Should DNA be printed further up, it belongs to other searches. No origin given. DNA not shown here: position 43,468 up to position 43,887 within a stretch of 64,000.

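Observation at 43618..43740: Unannotated 40-aa CC-x6-CC transmembrane peptide between merR and merTP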

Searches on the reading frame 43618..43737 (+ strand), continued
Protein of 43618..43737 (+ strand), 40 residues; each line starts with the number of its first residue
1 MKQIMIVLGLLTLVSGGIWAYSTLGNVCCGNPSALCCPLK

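Call 48: search_protein_families(library=ncbifam, alignment_id=A4, max_evalue=10)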
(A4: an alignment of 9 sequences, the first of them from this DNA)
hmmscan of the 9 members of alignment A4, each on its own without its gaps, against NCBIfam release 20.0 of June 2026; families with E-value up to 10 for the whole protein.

A. member 1, seq(40 aa): 0 families

B. families by the number of members that match (of 9 scanned): 2 families
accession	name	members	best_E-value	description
NF038040.1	phero_PhrK_fam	2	0.0048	PhrK family phosphatase-inhibitory pheromone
TIGR02052.1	MerP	2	0.034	mercury resistance system periplasmic binding protein MerP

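Call 49: search_protein_families(library=ncbifam, proteins=[P0124, P0132, P0133, P0125, P0123, P0134], max_evalue=10)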
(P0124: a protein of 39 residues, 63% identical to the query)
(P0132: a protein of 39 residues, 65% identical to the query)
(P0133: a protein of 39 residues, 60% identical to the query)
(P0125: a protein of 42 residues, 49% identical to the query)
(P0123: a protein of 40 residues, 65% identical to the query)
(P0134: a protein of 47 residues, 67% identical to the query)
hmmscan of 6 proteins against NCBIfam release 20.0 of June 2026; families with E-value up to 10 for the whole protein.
P0124 (39 aa): 0 families

P0132 (39 aa): 1 family
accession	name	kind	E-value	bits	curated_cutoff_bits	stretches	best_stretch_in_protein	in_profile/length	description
NF038040.1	phero_PhrK_fam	equivalog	0.0048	17.1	35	1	1-18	1-18/40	PhrK family phosphatase-inhibitory pheromone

P0133 (39 aa): 0 families

P0125 (42 aa): 1 family
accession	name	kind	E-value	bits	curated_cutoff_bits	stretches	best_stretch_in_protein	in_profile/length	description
NF038040.1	phero_PhrK_fam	equivalog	0.032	14.5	35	1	1-18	1-18/40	PhrK family phosphatase-inhibitory pheromone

P0123 (40 aa): 1 family
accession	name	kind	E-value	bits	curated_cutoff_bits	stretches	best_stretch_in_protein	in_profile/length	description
TIGR02052.1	MerP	equivalog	0.034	14.7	92.55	1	1-39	1-39/92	mercury resistance system periplasmic binding protein MerP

P0134 (47 aa): 0 families
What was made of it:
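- On MerP (TIGR02052): The best member scores 14.7 bits, covering profile positions 1-39 only (call 49).
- Closest known: MerP. Different: The best MerP score is 14.7 bits against a cutoff of 92.55 (call 49).
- There is a weak resemblance to the N-termini of Phr pheromone precursors (call 49).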

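Call 59: search_solved_structures(query=A4, max_evalue=10, show_alignments=3)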
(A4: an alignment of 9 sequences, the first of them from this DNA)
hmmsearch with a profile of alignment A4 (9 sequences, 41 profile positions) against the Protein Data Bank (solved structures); distinct sequences matched with E-value up to 10: 27.
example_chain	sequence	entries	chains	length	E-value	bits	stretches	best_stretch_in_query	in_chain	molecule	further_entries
6xi1_AAA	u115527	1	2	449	0.1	15.8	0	7-22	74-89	Flagellin hook IN motif family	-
2q67_A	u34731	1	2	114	1.7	11.9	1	3-21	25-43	Potassium channel protein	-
6fiz_A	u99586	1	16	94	1.9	11.8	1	3-21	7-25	Potassium channel protein,Cyclic nucleotide-gated olfactory channel,Potassium channel prot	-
7oq1_A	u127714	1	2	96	1.9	11.8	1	3-21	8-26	Potassium channel protein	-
3k06_A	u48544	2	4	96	1.9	11.7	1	3-21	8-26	Potassium channel protein NaK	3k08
3e83_A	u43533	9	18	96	2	11.7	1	3-21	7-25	Potassium channel protein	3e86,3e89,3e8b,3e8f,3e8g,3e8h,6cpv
3k0d_A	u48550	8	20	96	2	11.7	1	3-21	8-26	Potassium channel protein NaK | Potassium channel protein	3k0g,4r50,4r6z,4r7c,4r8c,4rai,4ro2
4zbm_A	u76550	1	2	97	2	11.7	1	3-21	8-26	Potassium channel protein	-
3k03_A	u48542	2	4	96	2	11.7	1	3-21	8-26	Potassium channel protein NaK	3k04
2q68_A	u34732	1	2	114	2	11.7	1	3-21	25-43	Potassium channel protein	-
2q69_A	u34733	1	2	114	2.5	11.4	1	3-21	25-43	Potassium channel protein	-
2ahy_A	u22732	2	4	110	2.5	11.3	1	3-21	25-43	Potassium channel protein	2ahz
3t1c_A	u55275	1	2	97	2.8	11.2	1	3-21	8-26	Potassium channel protein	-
8uhf_A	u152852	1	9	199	3.1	11.1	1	4-20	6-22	Toxin co-regulated pilin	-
3t2m_A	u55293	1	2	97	3.2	11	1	3-21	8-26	Potassium channel protein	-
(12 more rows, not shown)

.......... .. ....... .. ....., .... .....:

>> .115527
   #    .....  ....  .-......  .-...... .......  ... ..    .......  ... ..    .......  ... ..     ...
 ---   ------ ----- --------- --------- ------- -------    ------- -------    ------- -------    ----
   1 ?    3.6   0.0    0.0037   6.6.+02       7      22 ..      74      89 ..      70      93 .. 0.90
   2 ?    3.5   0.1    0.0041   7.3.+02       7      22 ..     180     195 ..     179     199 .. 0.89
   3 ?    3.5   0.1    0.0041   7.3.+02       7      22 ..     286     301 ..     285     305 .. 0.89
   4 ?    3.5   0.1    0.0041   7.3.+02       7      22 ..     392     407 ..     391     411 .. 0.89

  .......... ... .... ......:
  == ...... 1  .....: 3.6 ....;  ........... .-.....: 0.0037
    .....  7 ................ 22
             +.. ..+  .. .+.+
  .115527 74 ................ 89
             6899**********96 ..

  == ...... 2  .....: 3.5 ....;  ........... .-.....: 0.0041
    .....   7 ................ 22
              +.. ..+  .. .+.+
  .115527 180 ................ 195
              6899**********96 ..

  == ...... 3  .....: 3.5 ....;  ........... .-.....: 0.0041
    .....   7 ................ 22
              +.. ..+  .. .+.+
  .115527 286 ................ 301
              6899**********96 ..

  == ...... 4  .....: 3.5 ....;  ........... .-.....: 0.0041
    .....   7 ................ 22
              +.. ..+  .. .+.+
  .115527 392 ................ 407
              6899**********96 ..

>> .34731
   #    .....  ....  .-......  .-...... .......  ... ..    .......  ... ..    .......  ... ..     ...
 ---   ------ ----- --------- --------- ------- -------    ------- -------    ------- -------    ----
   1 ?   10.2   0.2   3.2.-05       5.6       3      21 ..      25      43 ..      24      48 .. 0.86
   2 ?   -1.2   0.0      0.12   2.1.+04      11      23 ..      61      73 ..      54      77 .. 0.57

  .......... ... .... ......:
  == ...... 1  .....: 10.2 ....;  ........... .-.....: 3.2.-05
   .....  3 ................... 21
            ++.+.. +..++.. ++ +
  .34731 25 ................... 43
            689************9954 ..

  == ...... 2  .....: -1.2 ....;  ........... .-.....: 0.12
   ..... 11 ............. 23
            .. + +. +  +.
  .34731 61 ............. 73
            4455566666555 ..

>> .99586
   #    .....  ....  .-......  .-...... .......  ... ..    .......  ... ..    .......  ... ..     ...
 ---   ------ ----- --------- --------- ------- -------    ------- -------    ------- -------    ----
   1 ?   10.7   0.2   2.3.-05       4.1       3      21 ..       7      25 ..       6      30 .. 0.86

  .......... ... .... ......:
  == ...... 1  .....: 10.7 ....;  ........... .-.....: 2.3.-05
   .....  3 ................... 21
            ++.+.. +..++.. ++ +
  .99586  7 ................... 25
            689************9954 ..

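Call 64: predict_structure(alignment_id=A5)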
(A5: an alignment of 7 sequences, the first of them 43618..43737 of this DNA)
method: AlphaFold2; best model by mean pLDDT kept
length: 40 residues; sequences in the alignment: 7
mean_pLDDT: 68.6   pTM: 0.31
mean pLDDT of the five models: 68.6, 67.2, 61.9, 61.1, 53.2
residues with pLDDT >= 90: 0; 70-90: 17; 50-70: 22; < 50: 1
segments of 3 or more residues with pLDDT < 50: none
pLDDT, mean of each block of 10 residues (from residue 1): 78 74 64 59
secondary structure, 60 per line:
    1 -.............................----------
elements in order: H2-30
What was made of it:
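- AlphaFold2 models one long helix over residues 2-30 (call 64).
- Tried and rejected: It gave one helix plus coil at mean pLDDT 68.6, which does not settle topology (call 64).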

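Call 68: search_protein_families(library=pfam, proteins=[L087:389-748:+], max_evalue=0.1)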
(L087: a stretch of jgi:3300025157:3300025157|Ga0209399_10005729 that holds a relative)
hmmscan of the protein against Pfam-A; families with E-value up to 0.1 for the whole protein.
L087:389-748:+ (120 aa): 1 family
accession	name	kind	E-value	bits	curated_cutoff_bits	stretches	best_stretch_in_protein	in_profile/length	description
PF02635.20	DsrE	-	0.00013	22.5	22.7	1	4-119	3-115/116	DsrE/DsrF-like family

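Call 80: list_cluster_members(proteins=[P0001, P0123, P0124, P0125, P0132, P0133, P0134, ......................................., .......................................])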
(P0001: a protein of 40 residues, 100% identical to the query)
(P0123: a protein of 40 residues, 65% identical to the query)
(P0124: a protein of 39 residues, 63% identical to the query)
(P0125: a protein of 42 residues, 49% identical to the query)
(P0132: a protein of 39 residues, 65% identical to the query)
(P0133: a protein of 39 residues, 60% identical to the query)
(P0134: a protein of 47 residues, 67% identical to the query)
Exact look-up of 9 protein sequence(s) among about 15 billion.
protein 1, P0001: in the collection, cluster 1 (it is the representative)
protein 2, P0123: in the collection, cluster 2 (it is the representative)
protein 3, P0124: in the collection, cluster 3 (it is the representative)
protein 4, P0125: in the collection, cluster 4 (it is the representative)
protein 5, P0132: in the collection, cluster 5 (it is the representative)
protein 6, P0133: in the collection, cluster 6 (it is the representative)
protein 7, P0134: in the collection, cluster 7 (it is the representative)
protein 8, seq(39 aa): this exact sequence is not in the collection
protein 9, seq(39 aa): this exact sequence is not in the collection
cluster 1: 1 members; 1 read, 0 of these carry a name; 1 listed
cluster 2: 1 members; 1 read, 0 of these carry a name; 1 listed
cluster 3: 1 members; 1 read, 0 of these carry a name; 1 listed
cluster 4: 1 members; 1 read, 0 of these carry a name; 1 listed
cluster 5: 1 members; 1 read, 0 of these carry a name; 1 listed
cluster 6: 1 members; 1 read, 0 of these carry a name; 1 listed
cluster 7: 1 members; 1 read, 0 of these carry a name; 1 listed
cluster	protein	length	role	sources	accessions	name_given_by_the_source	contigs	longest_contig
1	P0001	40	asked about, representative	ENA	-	-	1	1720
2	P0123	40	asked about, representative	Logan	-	-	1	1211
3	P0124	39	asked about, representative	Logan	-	-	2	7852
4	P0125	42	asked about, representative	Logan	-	-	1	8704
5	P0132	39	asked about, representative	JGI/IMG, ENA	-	-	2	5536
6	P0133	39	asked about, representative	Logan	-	-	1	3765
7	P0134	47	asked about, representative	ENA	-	-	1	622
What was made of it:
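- Checked: 'Unannotated' holds in the sense that no source names the peptide (call 80).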
